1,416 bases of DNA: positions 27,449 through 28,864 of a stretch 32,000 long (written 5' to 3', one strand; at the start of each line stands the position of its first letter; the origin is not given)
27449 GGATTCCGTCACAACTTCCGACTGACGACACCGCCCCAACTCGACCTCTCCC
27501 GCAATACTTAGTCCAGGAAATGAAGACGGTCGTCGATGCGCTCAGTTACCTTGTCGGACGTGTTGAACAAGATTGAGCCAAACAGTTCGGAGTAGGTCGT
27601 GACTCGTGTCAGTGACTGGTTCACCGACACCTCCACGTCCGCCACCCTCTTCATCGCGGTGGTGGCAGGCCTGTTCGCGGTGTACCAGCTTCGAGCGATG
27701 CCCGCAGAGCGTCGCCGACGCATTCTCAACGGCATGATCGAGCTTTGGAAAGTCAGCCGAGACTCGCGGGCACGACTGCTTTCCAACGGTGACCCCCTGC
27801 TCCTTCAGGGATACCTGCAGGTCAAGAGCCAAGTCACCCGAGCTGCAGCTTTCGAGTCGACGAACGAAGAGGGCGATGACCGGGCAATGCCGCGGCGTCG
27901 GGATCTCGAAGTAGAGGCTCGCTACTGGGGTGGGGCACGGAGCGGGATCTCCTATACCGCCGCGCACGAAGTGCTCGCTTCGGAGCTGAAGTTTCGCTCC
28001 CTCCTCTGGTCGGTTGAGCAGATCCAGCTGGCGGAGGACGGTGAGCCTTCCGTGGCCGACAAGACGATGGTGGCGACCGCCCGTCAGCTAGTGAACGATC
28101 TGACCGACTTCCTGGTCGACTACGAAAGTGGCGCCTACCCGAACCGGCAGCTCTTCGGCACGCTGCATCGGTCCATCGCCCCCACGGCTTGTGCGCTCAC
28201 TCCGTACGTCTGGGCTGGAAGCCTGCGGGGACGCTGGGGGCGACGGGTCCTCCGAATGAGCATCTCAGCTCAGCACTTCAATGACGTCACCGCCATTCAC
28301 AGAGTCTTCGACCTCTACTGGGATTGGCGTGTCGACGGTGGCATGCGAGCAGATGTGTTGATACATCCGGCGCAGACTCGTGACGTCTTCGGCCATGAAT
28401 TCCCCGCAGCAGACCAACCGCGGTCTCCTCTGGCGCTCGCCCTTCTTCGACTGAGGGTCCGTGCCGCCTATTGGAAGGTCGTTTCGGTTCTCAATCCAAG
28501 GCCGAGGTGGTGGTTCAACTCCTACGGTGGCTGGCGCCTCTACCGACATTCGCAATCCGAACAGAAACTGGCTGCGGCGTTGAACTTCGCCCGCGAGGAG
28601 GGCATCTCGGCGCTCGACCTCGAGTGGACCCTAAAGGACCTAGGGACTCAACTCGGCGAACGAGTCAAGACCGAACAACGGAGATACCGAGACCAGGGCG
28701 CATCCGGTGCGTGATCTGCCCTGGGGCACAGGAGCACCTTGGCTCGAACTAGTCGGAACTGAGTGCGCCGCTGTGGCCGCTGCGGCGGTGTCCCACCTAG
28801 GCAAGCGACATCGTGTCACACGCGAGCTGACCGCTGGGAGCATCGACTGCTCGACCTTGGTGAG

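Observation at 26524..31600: Compact five-gene cluster of unknown function wedged between argG and an IS256-like end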

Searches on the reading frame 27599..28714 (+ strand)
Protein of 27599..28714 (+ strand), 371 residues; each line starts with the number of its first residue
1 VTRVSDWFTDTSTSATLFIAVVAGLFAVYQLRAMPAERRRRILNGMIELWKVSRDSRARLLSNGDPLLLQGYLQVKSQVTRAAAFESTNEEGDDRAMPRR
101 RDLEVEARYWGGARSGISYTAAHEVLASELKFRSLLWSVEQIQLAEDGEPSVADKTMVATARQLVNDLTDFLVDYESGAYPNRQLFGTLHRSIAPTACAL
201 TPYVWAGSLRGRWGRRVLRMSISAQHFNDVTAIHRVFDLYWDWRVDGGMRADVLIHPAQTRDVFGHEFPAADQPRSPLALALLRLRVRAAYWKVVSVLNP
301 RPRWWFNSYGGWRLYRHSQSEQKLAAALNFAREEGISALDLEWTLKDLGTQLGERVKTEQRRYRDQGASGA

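Call 3: search_protein_families(library=pfam, proteins=[window:27599-28714:+], max_evalue=0.1)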
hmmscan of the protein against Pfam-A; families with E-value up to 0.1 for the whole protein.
window:27599-28714:+ (371 aa): 0 families

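Call 9: search_protein_families(library=ncbifam, proteins=[window:27599-28714:+], max_evalue=0.1)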
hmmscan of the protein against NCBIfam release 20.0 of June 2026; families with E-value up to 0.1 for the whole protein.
window:27599-28714:+ (371 aa): 0 families

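Call 10: search_protein_families(library=padloc, proteins=[window:27599-28714:+], max_evalue=0.1)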
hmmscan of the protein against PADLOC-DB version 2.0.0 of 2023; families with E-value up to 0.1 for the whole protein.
window:27599-28714:+ (371 aa): 0 families

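Call 11: search_protein_families(library=phrogs, proteins=[window:27599-28714:+], max_evalue=0.1)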
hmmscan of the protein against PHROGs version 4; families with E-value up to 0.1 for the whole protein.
window:27599-28714:+ (371 aa): 0 families

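Call 13: find_encoding_contigs(protein=window:27599-28714:+, flank=10000, max_places=10)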
Protein window:27599-28714:+ (371 aa): 1 contig read that carries it; 1 place shown.
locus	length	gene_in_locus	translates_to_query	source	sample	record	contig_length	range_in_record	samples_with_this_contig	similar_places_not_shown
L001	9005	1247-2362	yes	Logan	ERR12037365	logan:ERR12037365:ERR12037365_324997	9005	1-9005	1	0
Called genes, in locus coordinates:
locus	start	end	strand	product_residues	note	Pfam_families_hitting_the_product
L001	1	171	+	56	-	?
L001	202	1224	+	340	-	-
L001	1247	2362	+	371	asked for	-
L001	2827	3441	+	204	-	PF01551:Peptidase_M23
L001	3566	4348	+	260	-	-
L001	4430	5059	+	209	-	-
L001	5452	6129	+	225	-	-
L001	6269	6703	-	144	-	PF13400:Tad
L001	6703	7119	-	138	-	-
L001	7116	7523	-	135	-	PF07811:TadE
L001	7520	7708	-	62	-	-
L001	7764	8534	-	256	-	PF00482:T2SSF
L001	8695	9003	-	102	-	?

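Call 35: search_protein_families(library=pfam, proteins=[P0125, P0137, P0148, P0149, P0152, P0163, P0180, P0082, P0055, P0056], max_evalue=0.01)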
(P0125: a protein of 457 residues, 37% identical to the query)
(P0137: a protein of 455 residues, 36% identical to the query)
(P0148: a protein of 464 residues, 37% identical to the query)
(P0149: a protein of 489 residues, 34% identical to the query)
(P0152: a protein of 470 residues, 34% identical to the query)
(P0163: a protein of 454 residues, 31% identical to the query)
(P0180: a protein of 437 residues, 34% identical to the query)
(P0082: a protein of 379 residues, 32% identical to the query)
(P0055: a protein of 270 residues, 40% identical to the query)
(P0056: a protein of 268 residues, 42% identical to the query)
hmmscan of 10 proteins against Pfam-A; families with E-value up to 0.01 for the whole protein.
P0125 (457 aa): 3 families
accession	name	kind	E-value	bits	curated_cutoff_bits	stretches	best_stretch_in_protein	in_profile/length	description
PF00535.33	Glycos_transf_2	-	4.6e-17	62.9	23.3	1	222-340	2-129/168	Glycosyl transferase family 2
PF13641.12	Glyco_tranf_2_3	-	0.00075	20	27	1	222-403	15-195/230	Glycosyltransferase like family 2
PF07695.17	7TMR-DISM_7TM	-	0.0088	16.4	29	0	143-199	30-90/205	7TM diverse intracellular signalling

P0137 (455 aa): 2 families
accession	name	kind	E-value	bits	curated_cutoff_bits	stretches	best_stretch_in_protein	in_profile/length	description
PF00535.33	Glycos_transf_2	-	1.4e-17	64.6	23.3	1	243-392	2-166/168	Glycosyl transferase family 2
PF13506.12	Glyco_transf_21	-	0.0012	18.8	21.7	0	304-346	25-67/174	Glycosyl transferase family 21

P0148 (464 aa): 1 family
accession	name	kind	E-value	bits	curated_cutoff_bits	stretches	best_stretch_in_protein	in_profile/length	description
PF00535.33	Glycos_transf_2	-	9.3e-16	58.6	23.3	1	237-386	2-164/168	Glycosyl transferase family 2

P0149 (489 aa): 1 family
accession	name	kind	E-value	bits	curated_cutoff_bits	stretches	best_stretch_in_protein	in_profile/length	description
PF00535.33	Glycos_transf_2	-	1.2e-10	42.1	23.3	1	246-389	1-158/168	Glycosyl transferase family 2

P0152 (470 aa): 2 families
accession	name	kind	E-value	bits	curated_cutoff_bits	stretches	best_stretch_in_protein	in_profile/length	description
PF00535.33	Glycos_transf_2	-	2.2e-13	51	23.3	1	261-388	28-164/168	Glycosyl transferase family 2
PF13506.12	Glyco_transf_21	-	0.0086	16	21.7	0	300-388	24-114/174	Glycosyl transferase family 21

P0163 (454 aa): 1 family
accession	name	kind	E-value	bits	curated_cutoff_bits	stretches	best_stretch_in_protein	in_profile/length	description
PF00535.33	Glycos_transf_2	-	5.4e-14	52.9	23.3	1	236-382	2-163/168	Glycosyl transferase family 2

P0180 (437 aa): 1 family
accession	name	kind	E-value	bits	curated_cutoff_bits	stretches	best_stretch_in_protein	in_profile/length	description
PF00535.33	Glycos_transf_2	-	1.2e-16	61.5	23.3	1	222-340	1-128/168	Glycosyl transferase family 2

P0082 (379 aa): 0 families

P0055 (270 aa): 0 families

P0056 (268 aa): 0 families

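Call 52: search_protein_families(library=pfam, proteins=[L020:11321-14560:+, L012:11600-12457:+, L012:12813-14237:+, L012:14206-15567:+, L012:7051-9045:+, L012:9224-9973:-, L021:8205-9023:+, L021:9027-10358:+, L021:10454-12349:+, L021:5619-6329:-], max_evalue=0.01)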
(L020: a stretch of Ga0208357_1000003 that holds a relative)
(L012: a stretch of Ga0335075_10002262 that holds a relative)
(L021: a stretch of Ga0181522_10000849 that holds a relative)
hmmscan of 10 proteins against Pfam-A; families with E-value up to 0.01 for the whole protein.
L020:11321-14560:+ (1080 aa): 2 families
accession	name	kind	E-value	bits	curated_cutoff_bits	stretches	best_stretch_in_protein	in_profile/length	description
PF07719.23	TPR_2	-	0.0025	18.2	27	0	457-485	1-29/34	Tetratricopeptide repeat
PF13646.12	HEAT_2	-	0.0036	18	27.7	1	991-1064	8-82/88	HEAT repeats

L012:11600-12457:+ (286 aa): 0 families

L012:12813-14237:+ (475 aa): 0 families

L012:14206-15567:+ (454 aa): 5 families
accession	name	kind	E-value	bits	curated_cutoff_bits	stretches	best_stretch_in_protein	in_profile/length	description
PF08245.18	Mur_ligase_M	-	1.6e-13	51.5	24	1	128-237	1-126/200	Mur ligase middle domain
PF02875.26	Mur_ligase_C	-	9.6e-09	36.6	28.4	1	312-427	2-126/127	Mur ligase, glutamate ligase domain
PF21799.2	MurD-like_N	-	0.00094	19.9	27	1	34-111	6-88/88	Mur ligase MurD-like, N-terminal domain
PF02826.25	2-Hacid_dh_C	-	0.0012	18.7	25.1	1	17-87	25-96/178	D-isomer specific 2-hydroxyacid dehydrogenase, NAD binding domain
PF02548.21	Pantoate_transf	-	0.0015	18.5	28.7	1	53-124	76-148/259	Ketopantoate hydroxymethyltransferase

L012:7051-9045:+ (665 aa): 3 families
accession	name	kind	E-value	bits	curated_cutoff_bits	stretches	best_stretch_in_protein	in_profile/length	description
PF00728.28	Glyco_hydro_20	-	5.4e-109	365.2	22.3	1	261-605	1-347/348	Glycosyl hydrolase family 20, catalytic domain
PF02838.20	Glyco_hydro_20b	-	1.7e-23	84.1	26.1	1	124-257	3-123/124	Glycosyl hydrolase family 20, domain 2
PF14845.11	Glycohydro_20b2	-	0.0053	17.9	27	0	200-232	97-130/130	beta-acetyl hexosaminidase like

L012:9224-9973:- (250 aa): 0 families

L021:8205-9023:+ (273 aa): 0 families

L021:9027-10358:+ (444 aa): 2 families
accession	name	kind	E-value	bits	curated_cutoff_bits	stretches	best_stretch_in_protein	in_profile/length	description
PF00589.27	Phage_integrase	-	5.7e-09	36.4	27.1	1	263-405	28-163/172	Phage integrase family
PF02899.23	Phage_int_SAM_1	-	0.0032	18.1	22.3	0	172-217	36-81/83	Phage integrase, N-terminal SAM-like domain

L021:10454-12349:+ (632 aa): 1 family
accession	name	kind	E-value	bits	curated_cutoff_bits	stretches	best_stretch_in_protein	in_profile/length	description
PF18998.6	Flg_new_2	-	2.2e-11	44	23.6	1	429-487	10-72/73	Divergent InlB B-repeat domain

L021:5619-6329:- (237 aa): 3 families
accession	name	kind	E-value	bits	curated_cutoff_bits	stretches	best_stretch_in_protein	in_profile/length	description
PF03852.21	Vsr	-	4.4e-15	55.7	27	1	103-165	11-69/74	DNA mismatch endonuclease Vsr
PF18741.7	MTES_1575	-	0.00093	19.7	38.2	0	184-224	52-92/96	REase_MTES_1575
PF04480.18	DUF559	-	0.0021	18.4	20.6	0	186-224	66-107/109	Protein of unknown function (DUF559)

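Call 59: search_protein_families(library=pfam, proteins=[L001:5452-6129:+, L012:12813-14237:+, L012:9224-9973:-, L004:5808-7151:+, L002:12019-12522:-], max_evalue=1)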
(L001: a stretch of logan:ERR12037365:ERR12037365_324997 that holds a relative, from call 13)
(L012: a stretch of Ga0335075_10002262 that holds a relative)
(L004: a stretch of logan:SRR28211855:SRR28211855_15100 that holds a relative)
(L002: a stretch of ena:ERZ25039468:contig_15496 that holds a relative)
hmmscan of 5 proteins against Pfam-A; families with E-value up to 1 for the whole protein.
L001:5452-6129:+ (225 aa): 4 families
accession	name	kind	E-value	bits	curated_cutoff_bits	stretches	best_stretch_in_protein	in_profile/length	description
PF07553.16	Lipoprotein_Ltp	-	6.1e-32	110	23.2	3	87-129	3-48/48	Host cell surface-exposed lipoprotein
PF07798.16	CCDC90-like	-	0.031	14.6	33.5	0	155-194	6-45/175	Coiled-coil domain-containing protein 90-like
PF20759.2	DUF6835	-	0.16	12.9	27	1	26-62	3-38/64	Domain of unknown function (DUF6835)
PF00433.29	Pkinase_C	-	0.66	11.2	20.9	0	196-212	27-43/44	Protein kinase C terminal domain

L012:12813-14237:+ (475 aa): 1 family
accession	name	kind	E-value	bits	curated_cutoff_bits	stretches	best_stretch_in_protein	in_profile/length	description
PF05778.17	Apo-CIII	-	0.3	11.1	34.1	1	321-339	39-57/69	Apolipoprotein CIII (Apo-CIII)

L012:9224-9973:- (250 aa): 1 family
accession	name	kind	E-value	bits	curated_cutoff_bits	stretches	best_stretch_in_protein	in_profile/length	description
PF24623.2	Phage_zn_bind_8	-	0.49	10.6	24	1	99-123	6-26/57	Putative DNA-binding phage zinc finger domain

L004:5808-7151:+ (447 aa): 1 family
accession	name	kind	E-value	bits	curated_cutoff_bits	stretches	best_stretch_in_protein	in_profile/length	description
PF05772.17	NinB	-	0.096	12.9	23.8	1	15-62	21-68/131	NinB protein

L002:12019-12522:- (167 aa): 0 families

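Call 81: search_protein_families(library=padloc, proteins=[L004:473-2395:-, L004:5808-7151:+, L015:6517-7146:+, L015:7197-7919:+, L015:8104-10653:+, L020:11321-14560:+, L002:4707-7991:+, L002:13040-15934:-], max_evalue=0.001)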
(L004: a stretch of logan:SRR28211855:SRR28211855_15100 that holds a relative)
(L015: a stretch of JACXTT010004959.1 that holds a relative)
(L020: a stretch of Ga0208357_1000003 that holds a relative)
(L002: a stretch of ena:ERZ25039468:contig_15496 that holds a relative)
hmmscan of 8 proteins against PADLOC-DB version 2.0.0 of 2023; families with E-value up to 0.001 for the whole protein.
L004:473-2395:- (640 aa): 68 families (the best 25 are shown)
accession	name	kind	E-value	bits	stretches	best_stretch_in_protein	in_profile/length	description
PDLC02980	AriA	-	8.4e-16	56.8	1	284-398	189-302/304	-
PDLC02358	Old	-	2.2e-13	47.9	2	350-478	279-409/578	Old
PDLC02979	AriA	-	2.3e-13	48.7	2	1-48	1-47/373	-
PDLC00075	GajA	-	9.9e-13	45.4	1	316-396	231-307/536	AAA ATPase domain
PDLC00096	GajA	-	1.6e-11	41.7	2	3-45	3-45/630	AAA ATPase domain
PDLC04168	GajA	-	1.7e-11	41.5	1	344-522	265-440/570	-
PDLC00091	GajA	-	3.3e-11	40.7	2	351-476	292-414/627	AAA ATPase domain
PDLC02335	AbiLi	-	2.1e-10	38.1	1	3-399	50-241/326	AbiLi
PDLC00271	PtuA1|PtuA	-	2.9e-10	38.3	1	1-47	1-46/421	AAA ATPase domain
PDLC00278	PtuA1|PtuA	-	3.6e-10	37.7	1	1-45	1-44/436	AAA ATPase domain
PDLC00311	PtuA1|PtuA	-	7.9e-10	36.3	1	351-415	303-367/455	AAA ATPase domain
PDLC04135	mad3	-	1.2e-09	36.2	1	2-44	1-42/374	mads_3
PDLC00069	GajA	-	1.7e-09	34.7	1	356-398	335-380/687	AAA ATPase domain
PDLC02913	ATPase_I-A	-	3.7e-09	34.3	1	2-47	53-97/508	-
PDLC04178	HEC-01A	-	4e-09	34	1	334-401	265-333/399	-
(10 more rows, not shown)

L004:5808-7151:+ (447 aa): 0 families

L015:6517-7146:+ (209 aa): 0 families

L015:7197-7919:+ (240 aa): 2 families
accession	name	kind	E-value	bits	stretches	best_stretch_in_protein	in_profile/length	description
PDLC03987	PD-Lambda-3_B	-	3.5e-09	34.3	1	129-234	162-264/270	-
PDLC02412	Aga_HEPN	-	6.5e-05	20.1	1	107-224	250-370/382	Class II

L015:8104-10653:+ (849 aa): 57 families (the best 25 are shown)
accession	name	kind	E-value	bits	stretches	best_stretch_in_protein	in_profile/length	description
PDLC04135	mad3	-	1.5e-15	55.7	1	41-423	15-345/374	mads_3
PDLC02979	AriA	-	2.4e-15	55.2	2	212-403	191-373/373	-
PDLC02980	AriA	-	3e-12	45.1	2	293-404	220-304/304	-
PDLC00091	GajA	-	5.5e-11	40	2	349-524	292-470/627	AAA ATPase domain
PDLC02358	Old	-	9.5e-11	39.2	2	42-91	18-66/578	Old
PDLC04168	GajA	-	2.3e-10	37.8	1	385-534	304-442/570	-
PDLC02981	AriAB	-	9.4e-10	35.8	1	313-405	292-379/694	-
PDLC00071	GajA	-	1.9e-09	34.8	1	356-525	276-438/588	AAA ATPase domain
PDLC00096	GajA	-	3.3e-09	34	1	355-476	290-410/630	AAA ATPase domain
PDLC00095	GajA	-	6e-09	33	1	39-79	14-54/752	AAA ATPase domain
PDLC02335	AbiLi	-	8e-09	33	1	6-421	53-257/326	AbiLi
PDLC00093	GajA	-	8e-09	32.7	1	39-79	14-54/736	AAA ATPase domain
PDLC03878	NsnB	-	1.1e-08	33.2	1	49-405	22-283/345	-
PDLC00293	PtuA1|PtuA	-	1.2e-08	32.3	1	357-417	340-400/527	AAA ATPase domain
PDLC00099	GajA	-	1.9e-08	31.7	1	40-76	21-57/626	AAA ATPase domain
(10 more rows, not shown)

L020:11321-14560:+ (1080 aa): 1 family
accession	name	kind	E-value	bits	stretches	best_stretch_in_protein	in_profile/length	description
PDLC05050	PDC-S60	-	1.1e-13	48.4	1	12-180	3-171/906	-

L002:4707-7991:+ (1094 aa): 5 families
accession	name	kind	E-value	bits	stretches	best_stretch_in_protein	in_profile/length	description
PDLC00734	PycC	-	6.1e-15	53.2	1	3-136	192-338/374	Pycsar cyclase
PDLC02367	PycC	-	8.7e-09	33.1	1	2-138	45-188/226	-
PDLC02370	PycC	-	1.8e-05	22.2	1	3-142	84-238/340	-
PDLC00766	PycC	-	0.00024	18.6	1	2-78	45-121/232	Pycsar cyclase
PDLC02369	PycC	-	0.00078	17.1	0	2-140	48-189/248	-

L002:13040-15934:- (964 aa): 9 families
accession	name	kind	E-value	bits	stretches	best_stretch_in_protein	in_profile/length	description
PDLC04135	mad3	-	1.1e-96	322.6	2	634-947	10-366/374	mads_3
PDLC04140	mad8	-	5.6e-39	132.5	3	632-909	12-238/314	mads_8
PDLC03878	NsnB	-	2.7e-07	28.7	0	638-670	11-44/345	-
PDLC02980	AriA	-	5.6e-07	27.8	1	849-901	244-296/304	-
PDLC04032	PD-T4-4_A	-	0.0001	19.4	0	524-562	350-388/474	-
PDLC03859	LmuB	-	0.00021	18.6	0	18-41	17-40/611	-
PDLC04164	AriA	-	0.00034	18.2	0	652-675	32-55/253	-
PDLC04242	PDC-M01A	-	0.00059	16.2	0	842-908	403-470/566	-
PDLC02911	VakA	-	0.00085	17.9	0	28-42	5-19/163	-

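Call 83: search_protein_families(library=pfam, proteins=[L015:6517-7146:+, L015:7197-7919:+, L015:8104-10653:+, L015:10679-12298:-, L015:1694-2386:+, L015:917-1567:+, L014:17-613:+, L014:4429-4899:+, L021:4573-5694:-, L004:5808-7151:+], max_evalue=0.01)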
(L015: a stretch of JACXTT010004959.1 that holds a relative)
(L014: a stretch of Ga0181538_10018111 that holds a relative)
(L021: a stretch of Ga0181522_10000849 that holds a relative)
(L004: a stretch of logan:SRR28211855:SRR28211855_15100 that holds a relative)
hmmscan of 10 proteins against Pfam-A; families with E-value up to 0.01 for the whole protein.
L015:6517-7146:+ (209 aa): 10 families
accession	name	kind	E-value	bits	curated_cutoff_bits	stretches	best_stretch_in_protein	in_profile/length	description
PF13671.12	AAA_33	-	3.2e-12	47.4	27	1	19-166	1-141/143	AAA domain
PF13191.12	AAA_16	-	0.00013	22.9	32.6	1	15-115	22-85/167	AAA ATPase domain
PF24883.2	NPHP3_N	-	0.0002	22.1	24.8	1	15-44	20-49/164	Nephrocystin 3, N-terminal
PF08433.16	KTI12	-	0.0002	21.4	22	1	19-44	3-28/271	Chromatin associated protein KTI12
PF06414.18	Zeta_toxin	-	0.00028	20.8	22.3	0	18-52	17-52/199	Zeta toxin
PF00004.35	AAA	-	0.0026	18.6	21.2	1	20-55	1-36/131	ATPase family associated with various cellular activities (AAA)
PF13238.12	AAA_18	-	0.005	17.7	29.4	1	20-39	1-20/128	AAA domain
PF20720.3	nSTAND3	-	0.0054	16.9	27.2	1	18-44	18-44/155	Novel STAND NTPase 3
PF00005.33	ABC_tran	-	0.0067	17.5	25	0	19-48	13-42/137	ABC transporter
PF13555.12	AAA_29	-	0.0067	16.6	27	0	18-43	23-48/61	P-loop containing region of AAA domain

L015:7197-7919:+ (240 aa): 1 family
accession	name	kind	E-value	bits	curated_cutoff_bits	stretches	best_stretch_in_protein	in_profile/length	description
PF09509.15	Hypoth_Ymh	-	1e-28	100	25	1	108-229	2-118/119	Protein of unknown function (Hypoth_ymh)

L015:8104-10653:+ (849 aa): 6 families
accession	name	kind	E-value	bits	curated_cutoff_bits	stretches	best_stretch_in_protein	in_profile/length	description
PF13304.12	AAA_21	-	7.9e-13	49.6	27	2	293-404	220-304/304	AAA domain, putative AbiEii toxin, Type IV TA system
PF13175.12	AAA_15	-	9.2e-13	49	32.1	2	41-86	16-55/374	AAA ATPase domain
PF13555.12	AAA_29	-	1.3e-06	28.5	27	1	44-77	17-51/61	P-loop containing region of AAA domain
PF13476.12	AAA_23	-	2e-06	29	27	1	42-95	13-67/201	AAA domain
PF02463.25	SMC_N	-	1.2e-05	25.3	40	1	42-80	18-58/220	RecF/RecN/SMC N terminal domain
PF13514.12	AAA_27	-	0.004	17.2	22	0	47-74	25-52/206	AAA domain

L015:10679-12298:- (539 aa): 0 families

L015:1694-2386:+ (230 aa): 0 families

L015:917-1567:+ (216 aa): 0 families

L014:17-613:+ (198 aa): 3 families
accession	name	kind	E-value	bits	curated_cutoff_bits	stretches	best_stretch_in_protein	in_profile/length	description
PF01609.27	DDE_Tnp_1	-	6.7e-27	95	23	1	8-158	3-192/200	Transposase DDE domain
PF13586.12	DDE_Tnp_1_2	-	2.1e-07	31.7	29.2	1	117-164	36-83/86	Transposase DDE domain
PF13612.12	DDE_Tnp_1_3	-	0.0037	17.7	27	1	19-97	29-96/155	Transposase DDE domain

L014:4429-4899:+ (156 aa): 7 families
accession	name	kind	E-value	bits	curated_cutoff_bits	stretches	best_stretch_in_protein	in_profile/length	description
PF00903.31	Glyoxalase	-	1.3e-15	58.3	20.6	1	30-135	5-120/121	Glyoxalase/Bleomycin resistance protein/Dioxygenase superfamily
PF18029.7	Glyoxalase_6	-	1.3e-09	39.1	23.6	1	30-135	2-104/106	Glyoxalase-like domain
PF12681.13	Glyoxalase_2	-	5.2e-08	33.3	30.1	1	30-134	4-111/118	Glyoxalase-like domain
PF22677.2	Ble-like_N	-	1.4e-06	28.4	24.5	1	31-54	6-29/41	Bleomycin resistance protein-like N-terminal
PF13669.12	Glyoxalase_4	-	0.00022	21.9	27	0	34-113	7-96/109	Glyoxalase/Bleomycin resistance protein/Dioxygenase superfamily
PF19581.5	Glyoxalase_7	-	0.00093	19.6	23.6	1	33-138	21-128/133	Glyoxalase superfamily protein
PF22659.2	YycE-like_C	-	0.0033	17.8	27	1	96-137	14-54/55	YycE-like C-terminal domain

L021:4573-5694:- (374 aa): 1 family
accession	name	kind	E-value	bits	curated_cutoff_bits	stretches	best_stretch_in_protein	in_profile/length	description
PF00145.23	DNA_methylase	-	1.4e-52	179.6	22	1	27-354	2-322/324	C-5 cytosine-specific DNA methylase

L004:5808-7151:+ (447 aa): 0 families
